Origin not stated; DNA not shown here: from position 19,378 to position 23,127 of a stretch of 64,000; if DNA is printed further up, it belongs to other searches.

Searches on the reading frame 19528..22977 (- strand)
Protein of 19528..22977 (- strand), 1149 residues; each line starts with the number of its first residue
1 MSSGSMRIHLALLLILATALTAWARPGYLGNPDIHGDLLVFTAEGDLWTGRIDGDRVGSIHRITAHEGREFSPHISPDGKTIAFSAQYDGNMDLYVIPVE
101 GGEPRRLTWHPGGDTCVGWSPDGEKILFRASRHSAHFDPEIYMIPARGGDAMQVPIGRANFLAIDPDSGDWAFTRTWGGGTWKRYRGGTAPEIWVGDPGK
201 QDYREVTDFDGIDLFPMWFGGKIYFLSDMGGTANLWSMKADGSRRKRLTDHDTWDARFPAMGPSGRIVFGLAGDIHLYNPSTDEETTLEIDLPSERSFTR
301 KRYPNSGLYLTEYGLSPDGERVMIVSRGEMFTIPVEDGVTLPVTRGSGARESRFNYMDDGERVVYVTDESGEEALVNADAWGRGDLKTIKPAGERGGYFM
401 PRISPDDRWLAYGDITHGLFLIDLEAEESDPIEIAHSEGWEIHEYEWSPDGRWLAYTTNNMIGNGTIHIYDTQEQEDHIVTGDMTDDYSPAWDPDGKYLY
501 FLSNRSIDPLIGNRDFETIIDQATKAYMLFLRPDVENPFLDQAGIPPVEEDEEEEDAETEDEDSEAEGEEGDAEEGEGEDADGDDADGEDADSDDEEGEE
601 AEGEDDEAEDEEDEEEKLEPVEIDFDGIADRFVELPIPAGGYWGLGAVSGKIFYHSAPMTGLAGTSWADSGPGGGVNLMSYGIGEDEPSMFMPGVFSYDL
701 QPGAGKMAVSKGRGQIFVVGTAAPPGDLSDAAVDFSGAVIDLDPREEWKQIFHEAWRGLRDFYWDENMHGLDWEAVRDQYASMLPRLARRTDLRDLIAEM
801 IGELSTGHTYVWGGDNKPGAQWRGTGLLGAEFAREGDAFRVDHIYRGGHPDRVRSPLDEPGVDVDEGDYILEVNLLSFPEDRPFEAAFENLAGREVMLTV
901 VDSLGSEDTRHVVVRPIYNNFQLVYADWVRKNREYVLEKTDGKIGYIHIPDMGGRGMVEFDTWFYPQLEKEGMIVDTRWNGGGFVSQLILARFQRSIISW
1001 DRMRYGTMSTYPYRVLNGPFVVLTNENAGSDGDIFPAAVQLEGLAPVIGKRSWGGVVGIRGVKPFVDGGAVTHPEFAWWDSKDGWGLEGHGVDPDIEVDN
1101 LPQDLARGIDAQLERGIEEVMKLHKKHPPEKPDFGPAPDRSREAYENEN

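Call 8: search_protein_families(library=pfam, proteins=[window:19528-22977:-], max_evalue=0.001)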
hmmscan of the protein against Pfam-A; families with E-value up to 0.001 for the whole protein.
window:19528-22977:- (1149 aa): 8 families
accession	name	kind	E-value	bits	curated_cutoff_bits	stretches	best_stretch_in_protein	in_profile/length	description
PF07676.18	PD40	-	1.9e-31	107.7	20.9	3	62-96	3-38/38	WD40-like Beta Propeller Repeat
PF03572.23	Peptidase_S41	-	4.7e-26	91.8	24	1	943-1098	1-165/165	Peptidase family S41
PF14684.11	Tricorn_C1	-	1.6e-24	86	24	1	744-802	1-59/59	Tricorn protease C1 domain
PF14685.13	PDZ_Tricorn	-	4.6e-18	65.4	25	1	826-914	1-88/88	Tricorn protease PDZ domain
PF25174.1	Beta-prop_THOC3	-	2.1e-08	34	305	1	398-501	91-188/272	THOC3 beta-propeller domain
PF00930.27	DPPIV_N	-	1.2e-05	24.7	22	0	443-474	46-135/354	Dipeptidyl peptidase IV (DPP IV) N-terminal region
PF02897.21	Peptidase_S9_N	-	9.2e-05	21.8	24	0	434-503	117-188/414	Prolyl oligopeptidase, N-terminal beta-propeller domain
PF23414.1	Beta-prop_EML_2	-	0.00024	21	90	0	403-480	47-118/266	Echinoderm microtubule-associated protein second beta-propeller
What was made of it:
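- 19528..22977 (-): Context only: Tricorn-like S41 protease gene upstream on the same strand. The adjacency is kept in relatives down to about 72-75% identity. Pfam (call 8).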

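Call 33: find_homologous_proteins(query=window:19528-22977:-, max_evalue=1e-20)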
Query window:19528-22977:- (1149 aa): 5711 proteins with E <= 1e-20 among 8000 candidates; the best 120 are listed.
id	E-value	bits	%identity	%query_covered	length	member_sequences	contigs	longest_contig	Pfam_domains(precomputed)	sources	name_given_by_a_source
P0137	0.0e+0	2698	100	100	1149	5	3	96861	PF14685.15,PF25174.2,PF26549.1,PF00930.28,PF23381.2,PF03572.24,PF14684.12,PF26550.2,PF07676.19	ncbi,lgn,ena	-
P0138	0.0e+0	2260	82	100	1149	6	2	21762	PF14685.15,PF25174.2,PF26549.1,PF00930.28,PF03572.24,PF14684.12,PF26550.2,PF07676.19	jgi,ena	jgi:tricorn protease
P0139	0.0e+0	2097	76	46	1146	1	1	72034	PF14685.15,PF25174.2,PF26549.1,PF00930.28,PF23381.2,PF03572.24,PF14684.12,PF26550.2,PF07676.19,PF23414.2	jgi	jgi:tricorn protease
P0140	0.0e+0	2017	75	99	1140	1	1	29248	PF14685.15,PF25174.2,PF26549.1,PF00930.28,PF03572.24,PF14684.12,PF26550.2,PF07676.19,PF23414.2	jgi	-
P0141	0.0e+0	1617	61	100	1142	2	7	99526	PF14685.15,PF25174.2,PF26549.1,PF00930.28,PF23381.2,PF03572.24,PF14684.12,PF26550.2,PF07676.19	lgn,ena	-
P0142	0.0e+0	1613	60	100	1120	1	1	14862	PF25174.2,PF00930.28,PF23381.2,PF03572.24,PF14684.12,PF24817.2,PF07676.19,PF14685.15,PF26549.1,PF26550.2,PF00400.39,PF23414.2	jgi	jgi:tricorn protease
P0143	0.0e+0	1590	68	46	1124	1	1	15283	PF25174.2,PF00930.28,PF23381.2,PF03572.24,PF14684.12,PF25175.2,PF24817.2,PF07676.19,PF14685.15,PF26549.1,PF26550.2,PF00400.39,PF23414.2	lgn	-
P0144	0.0e+0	1581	60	99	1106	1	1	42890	PF14685.15,PF25174.2,PF26549.1,PF00930.28,PF23381.2,PF03572.24,PF14684.12,PF26550.2,PF00400.39,PF07676.19,PF23414.2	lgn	-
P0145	0.0e+0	1581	61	98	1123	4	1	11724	PF14685.15,PF25174.2,PF26549.1,PF00930.28,PF23381.2,PF03572.24,PF14684.12,PF26550.2,PF07676.19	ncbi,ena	-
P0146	0.0e+0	1568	66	46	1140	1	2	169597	PF25174.2,PF00930.28,PF23381.2,PF03572.24,PF14684.12,PF25175.2,PF07676.19,PF14685.15,PF26549.1,PF26550.2,PF00400.39,PF23414.2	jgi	jgi:tricorn protease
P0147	0.0e+0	1566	61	98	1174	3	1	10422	PF14685.15,PF25174.2,PF26549.1,PF00930.28,PF23381.2,PF03572.24,PF14684.12,PF26550.2,PF07676.19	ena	-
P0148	0.0e+0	1549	67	46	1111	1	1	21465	PF14685.15,PF25174.2,PF26549.1,PF00930.28,PF23381.2,PF03572.24,PF14684.12,PF26550.2,PF07676.19,PF23414.2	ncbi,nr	ncbi:MAG: hypothetical protein GF346_02985 [Candidatus Eisenbacteria bacterium]|nr:hypothetical prot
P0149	0.0e+0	1542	59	100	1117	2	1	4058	PF14685.15,PF25174.2,PF26549.1,PF00930.28,PF23381.2,PF03572.24,PF14684.12,PF26550.2,PF00400.39,PF07676.19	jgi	-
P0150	0.0e+0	1534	59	100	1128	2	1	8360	PF14685.15,PF25174.2,PF26549.1,PF00930.28,PF03572.24,PF14684.12,PF26550.2,PF07676.19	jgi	-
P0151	0.0e+0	1533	58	99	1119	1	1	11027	PF14685.15,PF25174.2,PF26549.1,PF00930.28,PF23381.2,PF03572.24,PF14684.12,PF26550.2,PF07676.19,PF23414.2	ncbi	ncbi:MAG: S41 family peptidase [Candidatus Eisenbacteria bacterium]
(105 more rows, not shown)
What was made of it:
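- Closest known: Agrobacterium tumefaciens Cgs/ChvB. Different: The host is an uncultured, apparently free-living FCB-group bacterium rather than a plant- or animal-associated alphaproteobacterium (call 33).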

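Call 69: search_protein_families(library=ncbifam, proteins=[window:19528-22977:-], max_evalue=0.00001)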
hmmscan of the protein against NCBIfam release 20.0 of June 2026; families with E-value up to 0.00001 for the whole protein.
window:19528-22977:- (1149 aa): 10 families
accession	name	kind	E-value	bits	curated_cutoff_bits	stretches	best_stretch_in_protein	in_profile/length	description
TIGR02800.1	propeller_TolB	equivalog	9.1e-46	156.6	343.15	3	58-154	225-318/418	Tol-Pal system beta propeller repeat protein TolB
NF053518.1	DipepPtdsDpp5Prph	equivalog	9.6e-19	67.3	900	0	441-505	196-268/655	dipeptidyl-peptidase Dpp5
NF033523.0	lasso_peptidase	equivalog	2.8e-15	56.1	400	0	72-136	92-156/638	Atxe2 family lasso peptide isopeptidase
NF002183.0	PRK01029.1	equivalog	2.8e-14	53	405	1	67-129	280-344/429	Tol-Pal system protein TolB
TIGR00225.1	prc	subfamily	7.3e-10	38.4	218.6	1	938-1100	146-316/335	C-terminal processing peptidase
NF045590.1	Cterm_S41_CtpC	exception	2.7e-09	36.3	665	0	934-1099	208-379/418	carboxyl-terminal processing protease CtpC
NF045588.1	Cterm_S41_CtpA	exception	5e-09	35.5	625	1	748-1100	32-378/401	carboxyl-terminal processing protease CtpA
NF003124.0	PRK04043.1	equivalog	1.4e-08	34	428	0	60-153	225-315/419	Tol-Pal system protein TolB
NF045589.1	Cterm_S41_CtpB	exception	1.1e-06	27.6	633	0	938-1100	214-382/416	carboxyl-terminal processing protease CtpB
NF045591.1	Cterm_S41_CtpZ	exception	1.9e-06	26.9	525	0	967-1100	239-376/403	carboxyl-terminal processing protease CtpZ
